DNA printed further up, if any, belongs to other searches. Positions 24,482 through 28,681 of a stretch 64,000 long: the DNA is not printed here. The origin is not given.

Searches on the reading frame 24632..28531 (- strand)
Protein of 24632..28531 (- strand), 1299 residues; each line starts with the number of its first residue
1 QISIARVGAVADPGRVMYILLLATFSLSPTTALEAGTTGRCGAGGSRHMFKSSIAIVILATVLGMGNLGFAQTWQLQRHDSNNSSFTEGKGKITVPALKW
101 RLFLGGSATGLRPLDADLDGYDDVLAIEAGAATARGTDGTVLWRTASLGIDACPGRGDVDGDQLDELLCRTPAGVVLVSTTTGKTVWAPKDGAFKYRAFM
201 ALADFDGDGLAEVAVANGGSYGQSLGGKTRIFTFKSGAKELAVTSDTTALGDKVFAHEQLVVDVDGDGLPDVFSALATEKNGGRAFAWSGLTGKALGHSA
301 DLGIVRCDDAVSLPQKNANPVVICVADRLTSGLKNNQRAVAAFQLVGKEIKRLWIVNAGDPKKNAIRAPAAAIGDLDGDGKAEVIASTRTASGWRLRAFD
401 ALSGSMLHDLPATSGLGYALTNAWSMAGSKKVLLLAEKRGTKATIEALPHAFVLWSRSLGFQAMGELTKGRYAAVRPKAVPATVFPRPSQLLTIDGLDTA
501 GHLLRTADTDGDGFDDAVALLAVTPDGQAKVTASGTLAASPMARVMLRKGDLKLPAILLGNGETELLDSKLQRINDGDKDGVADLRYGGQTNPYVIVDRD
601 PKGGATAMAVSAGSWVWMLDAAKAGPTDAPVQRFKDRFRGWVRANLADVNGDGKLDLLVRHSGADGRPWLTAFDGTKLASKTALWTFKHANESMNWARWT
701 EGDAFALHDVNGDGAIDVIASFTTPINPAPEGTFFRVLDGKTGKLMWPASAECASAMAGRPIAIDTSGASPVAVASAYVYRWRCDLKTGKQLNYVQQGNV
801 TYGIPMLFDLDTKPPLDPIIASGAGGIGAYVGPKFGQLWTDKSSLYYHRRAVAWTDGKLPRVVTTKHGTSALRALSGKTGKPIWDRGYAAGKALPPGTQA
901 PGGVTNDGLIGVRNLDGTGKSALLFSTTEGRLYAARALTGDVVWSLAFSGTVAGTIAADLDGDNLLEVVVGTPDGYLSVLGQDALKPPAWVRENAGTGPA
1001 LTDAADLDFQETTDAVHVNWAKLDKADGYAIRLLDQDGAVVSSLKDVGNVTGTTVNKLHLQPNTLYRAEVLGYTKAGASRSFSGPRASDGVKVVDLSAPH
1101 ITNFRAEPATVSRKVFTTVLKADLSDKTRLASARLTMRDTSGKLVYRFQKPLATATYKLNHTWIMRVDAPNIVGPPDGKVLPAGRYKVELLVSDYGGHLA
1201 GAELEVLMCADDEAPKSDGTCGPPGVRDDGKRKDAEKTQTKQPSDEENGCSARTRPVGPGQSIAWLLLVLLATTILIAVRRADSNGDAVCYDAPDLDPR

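Call 55: search_protein_families(library=pfam, proteins=[window:24632-28531:-], max_evalue=0.0001)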
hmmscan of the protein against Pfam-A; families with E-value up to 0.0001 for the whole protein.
window:24632-28531:- (1299 aa): 3 families
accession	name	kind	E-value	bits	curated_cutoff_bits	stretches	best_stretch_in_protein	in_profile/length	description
PF13517.12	FG-GAP_3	-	1.1e-20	74.4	26.9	1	648-719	1-60/61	FG-GAP-like repeat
PF01839.29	FG-GAP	-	7.2e-16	58.1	22.1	0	201-222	6-27/37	FG-GAP repeat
PF23727.1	Beta-prop_FAM234A_B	-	1.5e-06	27.5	26.4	0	132-215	55-146/467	FAM234A/B beta-propeller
